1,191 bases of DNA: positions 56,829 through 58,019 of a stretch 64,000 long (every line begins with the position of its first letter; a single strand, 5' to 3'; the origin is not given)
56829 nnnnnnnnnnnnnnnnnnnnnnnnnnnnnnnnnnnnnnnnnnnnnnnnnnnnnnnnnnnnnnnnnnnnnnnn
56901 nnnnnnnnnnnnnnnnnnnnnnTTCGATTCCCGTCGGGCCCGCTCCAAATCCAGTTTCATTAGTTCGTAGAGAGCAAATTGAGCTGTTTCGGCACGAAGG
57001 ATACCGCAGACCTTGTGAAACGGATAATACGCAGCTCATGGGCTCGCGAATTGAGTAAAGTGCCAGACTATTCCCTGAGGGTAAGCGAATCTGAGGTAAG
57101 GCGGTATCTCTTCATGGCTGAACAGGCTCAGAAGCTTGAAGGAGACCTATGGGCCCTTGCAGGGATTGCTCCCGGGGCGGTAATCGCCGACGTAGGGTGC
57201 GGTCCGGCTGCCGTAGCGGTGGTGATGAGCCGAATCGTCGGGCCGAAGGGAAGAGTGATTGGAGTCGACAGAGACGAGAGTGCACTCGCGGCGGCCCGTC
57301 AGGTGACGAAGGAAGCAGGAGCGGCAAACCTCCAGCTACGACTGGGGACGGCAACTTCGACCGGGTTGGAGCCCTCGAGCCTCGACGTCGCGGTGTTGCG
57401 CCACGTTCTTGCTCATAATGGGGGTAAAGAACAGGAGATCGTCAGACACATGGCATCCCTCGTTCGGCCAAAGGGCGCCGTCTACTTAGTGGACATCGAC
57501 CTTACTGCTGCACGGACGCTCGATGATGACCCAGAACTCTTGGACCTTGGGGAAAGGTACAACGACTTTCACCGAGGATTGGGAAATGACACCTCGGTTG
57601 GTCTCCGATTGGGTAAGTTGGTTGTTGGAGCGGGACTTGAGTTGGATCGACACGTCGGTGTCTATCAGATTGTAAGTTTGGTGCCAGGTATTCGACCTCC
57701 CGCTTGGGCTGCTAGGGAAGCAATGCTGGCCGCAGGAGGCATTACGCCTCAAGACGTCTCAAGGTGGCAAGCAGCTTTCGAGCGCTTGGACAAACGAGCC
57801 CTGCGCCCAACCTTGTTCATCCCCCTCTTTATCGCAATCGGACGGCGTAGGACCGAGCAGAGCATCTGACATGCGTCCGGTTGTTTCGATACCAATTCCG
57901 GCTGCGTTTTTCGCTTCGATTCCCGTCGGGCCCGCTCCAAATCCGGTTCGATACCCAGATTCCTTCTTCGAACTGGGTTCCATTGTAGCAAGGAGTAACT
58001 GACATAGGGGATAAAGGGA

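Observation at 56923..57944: Perfect 30-bp duplication of the tRNA-Lys 3-prime end brackets a 1-kb methyltransferase cargo with no integrase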

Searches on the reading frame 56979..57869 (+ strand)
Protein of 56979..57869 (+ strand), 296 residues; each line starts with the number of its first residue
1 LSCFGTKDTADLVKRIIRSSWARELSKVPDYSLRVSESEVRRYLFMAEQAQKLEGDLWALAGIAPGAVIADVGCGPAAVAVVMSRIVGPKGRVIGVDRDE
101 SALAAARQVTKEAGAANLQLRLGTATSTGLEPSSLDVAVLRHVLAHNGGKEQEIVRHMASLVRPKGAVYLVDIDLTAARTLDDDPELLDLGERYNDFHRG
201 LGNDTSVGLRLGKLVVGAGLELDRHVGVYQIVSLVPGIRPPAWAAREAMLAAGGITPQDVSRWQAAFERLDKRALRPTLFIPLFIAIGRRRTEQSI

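Call 7: search_protein_families(library=pfam, proteins=[window:56979-57869:+], max_evalue=0.01)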
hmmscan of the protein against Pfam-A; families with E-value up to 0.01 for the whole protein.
window:56979-57869:+ (296 aa): 10 families
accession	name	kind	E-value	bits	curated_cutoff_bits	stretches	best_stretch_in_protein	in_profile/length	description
PF13847.12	Methyltransf_31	-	9.2e-17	61.5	27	1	65-177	3-114/145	Methyltransferase domain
PF13649.12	Methyltransf_25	-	1.8e-13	51.4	27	1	69-166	1-97/97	Methyltransferase domain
PF08241.18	Methyltransf_11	-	4.8e-12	46.8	21.2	1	71-169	2-94/95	Methyltransferase domain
PF08242.18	Methyltransf_12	-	1.1e-08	36.1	30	1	71-167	2-97/98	Methyltransferase domain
PF01135.25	PCMT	-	3.5e-08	33.9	20.3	1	59-124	67-132/210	Protein-L-isoaspartate(D-aspartate) O-methyltransferase (PCMT)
PF01209.24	Ubie_methyltran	-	3.8e-08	33.4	20.1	1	62-173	44-154/233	ubiE/COQ5 methyltransferase family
PF13489.12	Methyltransf_23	-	1.8e-06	28.2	27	1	63-176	20-122/164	Methyltransferase domain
PF05175.20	MTS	-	0.00049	20.2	23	1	68-171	34-139/170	Methyltransferase small domain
PF06325.19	PrmA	-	0.0029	17.6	22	1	66-146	162-237/296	Ribosomal protein L11 methyltransferase (PrmA)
PF08704.16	GCD14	-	0.0032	17.6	26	1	63-114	38-89/247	tRNA methyltransferase complex GCD14 subunit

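Call 9: find_homologous_proteins(query=window:56979-57869:+, max_evalue=0.00001)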
Query window:56979-57869:+ (296 aa): 1164 proteins with E <= 0.00001 among 8000 candidates; the best 120 are listed.
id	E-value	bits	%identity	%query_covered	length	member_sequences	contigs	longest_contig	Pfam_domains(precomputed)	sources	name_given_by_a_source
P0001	2.5e-142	491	92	84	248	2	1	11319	PF13847.13,PF13489.13,PF13649.13,PF01135.26,PF01209.25,PF08241.19,PF08242.19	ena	-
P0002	7.1e-119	414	71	90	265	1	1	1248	PF13847.13,PF13489.13,PF13649.13,PF01135.26,PF01209.25,PF08241.19,PF08242.19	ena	-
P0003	3.7e-111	389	68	89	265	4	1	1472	PF13847.13,PF13489.13,PF13649.13,PF01135.26,PF01209.25,PF08241.19,PF08242.19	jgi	jgi:ubiquinone/menaquinone biosynthesis C-methylase UbiE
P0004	2.2e-105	370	67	89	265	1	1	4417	PF13847.13,PF13489.13,PF13649.13,PF01135.26,PF01209.25,PF08241.19,PF08242.19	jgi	jgi:FkbM family methyltransferase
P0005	6.0e-105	369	66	89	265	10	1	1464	PF13847.13,PF13489.13,PF13649.13,PF01135.26,PF01209.25,PF08241.19,PF08242.19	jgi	jgi:ubiquinone/menaquinone biosynthesis C-methylase UbiE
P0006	2.5e-101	357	64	89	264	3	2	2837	PF13847.13,PF13489.13,PF05175.21,PF13649.13,PF01135.26,PF01209.25,PF08241.19,PF08242.19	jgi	jgi:ubiquinone/menaquinone biosynthesis C-methylase UbiE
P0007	6.5e-100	352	61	89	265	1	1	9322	PF13847.13,PF13489.13,PF13649.13,PF01135.26,PF01209.25,PF08241.19,PF08242.19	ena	-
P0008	3.1e-99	350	62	88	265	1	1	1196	PF13847.13,PF13649.13,PF01135.26,PF01209.25,PF08241.19,PF08242.19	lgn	-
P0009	8.0e-99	349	61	88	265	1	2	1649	PF13847.13,PF13489.13,PF13649.13,PF01135.26,PF01209.25,PF08241.19,PF08242.19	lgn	-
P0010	4.9e-98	346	60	89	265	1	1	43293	PF13847.13,PF13489.13,PF13649.13,PF01135.26,PF01209.25,PF08241.19,PF08242.19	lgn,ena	-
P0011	6.1e-98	346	61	89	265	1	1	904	PF13847.13,PF13489.13,PF13649.13,PF02390.24,PF01135.26,PF01209.25,PF08241.19,PF08242.19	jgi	jgi:ubiquinone/menaquinone biosynthesis C-methylase UbiE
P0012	7.6e-98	345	62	89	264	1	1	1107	PF13847.13,PF13489.13,PF13649.13,PF02390.24,PF01135.26,PF01209.25,PF08241.19,PF08242.19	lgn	-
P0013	8.5e-98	345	61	89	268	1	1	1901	PF13847.13,PF13489.13,PF13649.13,PF01135.26,PF01209.25,PF08241.19,PF08242.19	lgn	-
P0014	3.6e-97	343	62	88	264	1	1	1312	PF13847.13,PF13489.13,PF13649.13,PF01135.26,PF01209.25,PF08241.19,PF08242.19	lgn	-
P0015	4.9e-97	343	61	88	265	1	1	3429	PF13847.13,PF13489.13,PF13649.13,PF01135.26,PF01209.25,PF08241.19,PF08242.19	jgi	jgi:ubiquinone/menaquinone biosynthesis C-methylase UbiE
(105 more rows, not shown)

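Call 11: find_encoding_contigs(protein=P0001, flank=10000, max_places=6)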
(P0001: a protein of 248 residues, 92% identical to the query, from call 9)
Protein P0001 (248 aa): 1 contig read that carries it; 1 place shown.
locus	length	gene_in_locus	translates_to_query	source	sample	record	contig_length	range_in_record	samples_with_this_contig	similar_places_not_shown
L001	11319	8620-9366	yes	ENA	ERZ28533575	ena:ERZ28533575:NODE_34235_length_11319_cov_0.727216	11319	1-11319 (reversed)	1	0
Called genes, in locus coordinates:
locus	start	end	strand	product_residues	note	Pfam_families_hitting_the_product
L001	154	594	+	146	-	PF13673:Acetyltransf_10, PF00583:Acetyltransf_1, PF13508:Acetyltransf_7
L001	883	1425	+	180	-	-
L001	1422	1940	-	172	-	-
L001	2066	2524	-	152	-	-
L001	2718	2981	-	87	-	PF07045:DUF1330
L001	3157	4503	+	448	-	PF05977:MFS_3, PF07690:MFS_1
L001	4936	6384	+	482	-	PF05317:Thermopsin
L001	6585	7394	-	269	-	PF00561:Abhydrolase_1, PF12146:Hydrolase_4, PF12697:Abhydrolase_6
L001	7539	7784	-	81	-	-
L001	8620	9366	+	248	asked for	PF01135:PCMT (weak), PF01209:Ubie_methyltran, PF13489:Methyltransf_23 (weak), PF13649:Methyltransf_25, PF13847:Methyltransf_31, PF08241:Methyltransf_11, PF08242:Methyltransf_12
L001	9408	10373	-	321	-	PF00561:Abhydrolase_1, PF12146:Hydrolase_4 (weak), PF12697:Abhydrolase_6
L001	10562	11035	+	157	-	PF01161:PBP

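Call 12: find_encoding_contigs(protein=P0004, flank=5000, max_places=4)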
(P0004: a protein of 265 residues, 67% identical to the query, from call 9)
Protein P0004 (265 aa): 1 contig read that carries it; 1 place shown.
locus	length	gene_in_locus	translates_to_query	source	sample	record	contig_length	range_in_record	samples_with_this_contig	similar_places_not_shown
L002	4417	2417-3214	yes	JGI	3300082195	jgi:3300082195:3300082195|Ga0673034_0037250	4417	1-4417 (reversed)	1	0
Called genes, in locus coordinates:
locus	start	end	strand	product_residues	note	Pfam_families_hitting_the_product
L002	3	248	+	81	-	?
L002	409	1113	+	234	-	PF00440:TetR_N, PF13305:TetR_C_33 (weak)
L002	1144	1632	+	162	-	PF10604:Polyketide_cyc2, PF03364:Polyketide_cyc, PF08327:AHSA1 (weak)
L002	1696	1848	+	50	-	-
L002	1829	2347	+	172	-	PF10604:Polyketide_cyc2, PF03364:Polyketide_cyc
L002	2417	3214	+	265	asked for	PF01135:PCMT, PF13489:Methyltransf_23 (weak), PF01209:Ubie_methyltran (weak), PF13649:Methyltransf_25, PF13847:Methyltransf_31, PF08241:Methyltransf_11, PF08242:Methyltransf_12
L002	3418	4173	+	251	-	PF13546:DDE_5, PF01609:DDE_Tnp_1 (weak)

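Call 51: search_protein_families(library=ncbifam, proteins=[window:57060-57869:+], max_evalue=0.01)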
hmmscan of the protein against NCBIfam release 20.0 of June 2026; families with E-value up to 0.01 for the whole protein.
window:57060-57869:+ (269 aa): 30 families (the best 25 are shown)
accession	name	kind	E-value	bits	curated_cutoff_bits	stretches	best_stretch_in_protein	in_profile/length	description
NF008823.0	PRK11873.1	subfamily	1.5e-15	57.4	263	1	31-149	70-187/272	arsenite methyltransferase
NF047649.1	MTase_UXPK_star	exception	8.4e-14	51.3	460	1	28-151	67-189/283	methyltransferase/UXPK-star double selenoprotein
NF041537.1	ArsM_AhpD_UU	exception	4.5e-12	45.4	510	1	29-151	67-188/345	arsenite methyltransferase/AhpD domain selenoprotein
TIGR02752.1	MenG_heptapren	equivalog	1.4e-10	41.1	419.85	1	36-145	43-151/231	demethylmenaquinone methyltransferase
NF001243.0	PRK00216.1-4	equivalog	3.9e-10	39.5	235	1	35-145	44-153/237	demethylmenaquinone methyltransferase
NF045667.1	MTase_DVU1556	equivalog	7.5e-10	38.6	155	1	29-152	13-128/213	DVU_1556 family methyltransferase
NF041536.1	ArsM_DUF2284_UU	exception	1.3e-09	36.9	575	1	28-147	66-184/459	arsenite methyltransferase/DUF2284 domain selenoprotein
NF043040.1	corrin_prot_MT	hypoth_equivalog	6.7e-09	35.5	180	1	36-145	38-149/216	corrinoid protein-associated methyltransferase CpaM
NF001556.0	PRK00377.1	equivalog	7.7e-09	35.6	238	1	36-136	38-136/198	cobalt-precorrin-6Y C(15)-methyltransferase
TIGR01983.1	UbiG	equivalog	1.2e-08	34.6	102.95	1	39-148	50-156/228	bifunctional 2-polyprenyl-6-hydroxyphenol methylase/3-demethylubiquinol 3-O-methyltransferase UbiG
TIGR02469.1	CbiT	equivalog_domain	5.7e-08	33.1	78.3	1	34-142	15-119/124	precorrin-6Y C5,15-methyltransferase (decarboxylating) subunit CbiT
NF001240.0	PRK00216.1-1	equivalog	1.6e-07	30.7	378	1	33-146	58-171/251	bifunctional demethylmenaquinone methyltransferase/2-methoxy-6-polyprenyl-1,4-benzoquinol methylase UbiE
NF001244.0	PRK00216.1-5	equivalog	2.3e-07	30.3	216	1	37-146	47-156/236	bifunctional demethylmenaquinone methyltransferase/2-methoxy-6-polyprenyl-1,4-benzoquinol methylase UbiE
TIGR04364.1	methyltran_FxLD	equivalog_domain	6e-07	28.9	320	1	33-101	77-144/394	methyltransferase, FxLD system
NF005640.0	PRK07402.1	equivalog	1.1e-06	28.4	219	1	39-144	44-144/200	precorrin-6Y C5,15-methyltransferase subunit CbiT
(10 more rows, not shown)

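Call 54: find_encoding_contigs(protein=window:57114-57869:+, flank=10000, max_places=6)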
Protein window:57114-57869:+ (251 aa): no gene with exactly this product is on record in the collection.

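Call 57: find_encoding_contigs(protein=window:57060-57869:+, flank=10000, max_places=6)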
Protein window:57060-57869:+ (269 aa): no gene with exactly this product is on record in the collection.

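Call 79: find_encoding_contigs(protein=P0002, flank=5000, max_places=4)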
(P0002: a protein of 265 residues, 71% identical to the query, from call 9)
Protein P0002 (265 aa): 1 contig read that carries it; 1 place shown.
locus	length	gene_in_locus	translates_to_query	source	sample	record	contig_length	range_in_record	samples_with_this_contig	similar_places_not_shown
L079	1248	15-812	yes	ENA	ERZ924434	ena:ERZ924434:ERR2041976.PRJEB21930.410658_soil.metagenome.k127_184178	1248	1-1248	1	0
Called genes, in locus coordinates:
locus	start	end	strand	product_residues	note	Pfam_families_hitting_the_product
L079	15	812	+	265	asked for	PF01135:PCMT (weak), PF01209:Ubie_methyltran, PF13489:Methyltransf_23, PF13649:Methyltransf_25, PF13847:Methyltransf_31, PF08241:Methyltransf_11, PF08242:Methyltransf_12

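Call 80: find_encoding_contigs(protein=P0003, flank=5000, max_places=4)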
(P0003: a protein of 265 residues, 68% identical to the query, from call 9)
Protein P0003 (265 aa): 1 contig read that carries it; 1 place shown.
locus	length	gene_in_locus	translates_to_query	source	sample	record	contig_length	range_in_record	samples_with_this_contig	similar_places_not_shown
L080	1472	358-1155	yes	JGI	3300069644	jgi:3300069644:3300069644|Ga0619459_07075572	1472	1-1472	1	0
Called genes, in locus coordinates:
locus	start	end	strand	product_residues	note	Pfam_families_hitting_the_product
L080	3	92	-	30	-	?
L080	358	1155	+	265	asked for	PF01135:PCMT (weak), PF13489:Methyltransf_23 (weak), PF01209:Ubie_methyltran, PF13649:Methyltransf_25, PF13847:Methyltransf_31, PF08241:Methyltransf_11, PF08242:Methyltransf_12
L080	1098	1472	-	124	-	?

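Call 81: find_encoding_contigs(protein=P0007, flank=6000, max_places=4)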
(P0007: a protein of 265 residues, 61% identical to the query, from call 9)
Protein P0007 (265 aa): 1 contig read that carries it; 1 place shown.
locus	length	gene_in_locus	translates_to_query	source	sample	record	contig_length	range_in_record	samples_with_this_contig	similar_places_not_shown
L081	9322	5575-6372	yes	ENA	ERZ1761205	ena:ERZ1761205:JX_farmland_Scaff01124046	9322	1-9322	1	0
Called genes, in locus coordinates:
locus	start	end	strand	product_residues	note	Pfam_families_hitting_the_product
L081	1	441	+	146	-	?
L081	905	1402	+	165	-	PF10604:Polyketide_cyc2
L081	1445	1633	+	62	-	-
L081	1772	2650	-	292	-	PF01145:Band_7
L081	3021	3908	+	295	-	PF00005:ABC_tran, PF13604:AAA_30 (faint), PF13304:AAA_21, PF13732:DrrA1-3_C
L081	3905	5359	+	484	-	PF12679:ABC2_membrane_2, PF12698:ABC2_membrane_3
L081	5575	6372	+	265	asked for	PF01135:PCMT (weak), PF01209:Ubie_methyltran, PF13489:Methyltransf_23, PF13649:Methyltransf_25, PF13847:Methyltransf_31, PF08241:Methyltransf_11, PF08242:Methyltransf_12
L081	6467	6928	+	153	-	PF02537:CRCB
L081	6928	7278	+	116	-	PF02641:DUF190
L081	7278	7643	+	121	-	PF02537:CRCB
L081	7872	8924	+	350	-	-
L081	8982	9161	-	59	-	-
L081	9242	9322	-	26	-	?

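Call 84: search_solved_structures(query=window:57060-57869:+, max_evalue=0.001)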
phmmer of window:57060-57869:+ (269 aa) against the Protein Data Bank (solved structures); distinct sequences matched with E-value up to 0.001: 16.
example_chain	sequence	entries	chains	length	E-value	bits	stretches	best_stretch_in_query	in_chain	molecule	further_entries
3mgg_A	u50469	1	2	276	1.3e-08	38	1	14-147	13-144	Methyltransferase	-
3lga_A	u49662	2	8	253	4.8e-06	29.6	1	31-139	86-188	SAM-dependent methyltransferase | SAM-dependent methyltransferase, putative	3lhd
3mb5_A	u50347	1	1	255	4.9e-06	29.6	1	31-139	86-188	SAM-dependent methyltransferase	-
1xxl_A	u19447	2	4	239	6.6e-06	29.1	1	42-149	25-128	YcgJ protein | ycgJ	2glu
5m58_A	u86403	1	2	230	1.1e-05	28.4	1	29-144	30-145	C-methyltransferase CouO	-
5eg5_A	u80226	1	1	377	2.5e-05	27.2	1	33-146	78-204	Arsenic methyltransferase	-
4kw7_A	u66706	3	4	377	2.9e-05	27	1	34-146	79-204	Arsenic methyltransferase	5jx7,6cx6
4fr0_A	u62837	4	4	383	3e-05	27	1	34-146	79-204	Arsenic methyltransferase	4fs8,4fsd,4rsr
5mgz_A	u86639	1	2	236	3.5e-05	26.7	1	28-141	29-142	8-demethylnovobiocic acid C(8)-methyltransferase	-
1f38_A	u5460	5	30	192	9.5e-05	25.3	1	33-148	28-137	PRECORRIN-8W DECARBOXYLASE | Precorrin-6y methyltransferase/putative decarboxylase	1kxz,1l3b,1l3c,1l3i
3cbg_A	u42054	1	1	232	0.00024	24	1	22-192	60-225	O-methyltransferase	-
5f8c_A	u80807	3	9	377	0.00025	24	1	37-156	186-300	Methyltransferase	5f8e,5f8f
8zc8_A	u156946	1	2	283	0.00042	23.2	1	20-146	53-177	MitM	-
21zq_A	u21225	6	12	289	0.00044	23.1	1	20-146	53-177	MitM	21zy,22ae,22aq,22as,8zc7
3dh0_A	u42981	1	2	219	0.00058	22.8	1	35-188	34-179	SAM dependent methyltransferase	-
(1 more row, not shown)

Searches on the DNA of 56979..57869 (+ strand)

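Call 55: search_rna_families(source=L001, start=7000, end=10000, threshold=evalue, max_evalue=5)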
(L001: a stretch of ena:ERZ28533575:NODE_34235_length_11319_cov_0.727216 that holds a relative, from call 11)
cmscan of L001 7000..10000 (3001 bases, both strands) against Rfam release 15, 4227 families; matches with E-value up to 5: 0.
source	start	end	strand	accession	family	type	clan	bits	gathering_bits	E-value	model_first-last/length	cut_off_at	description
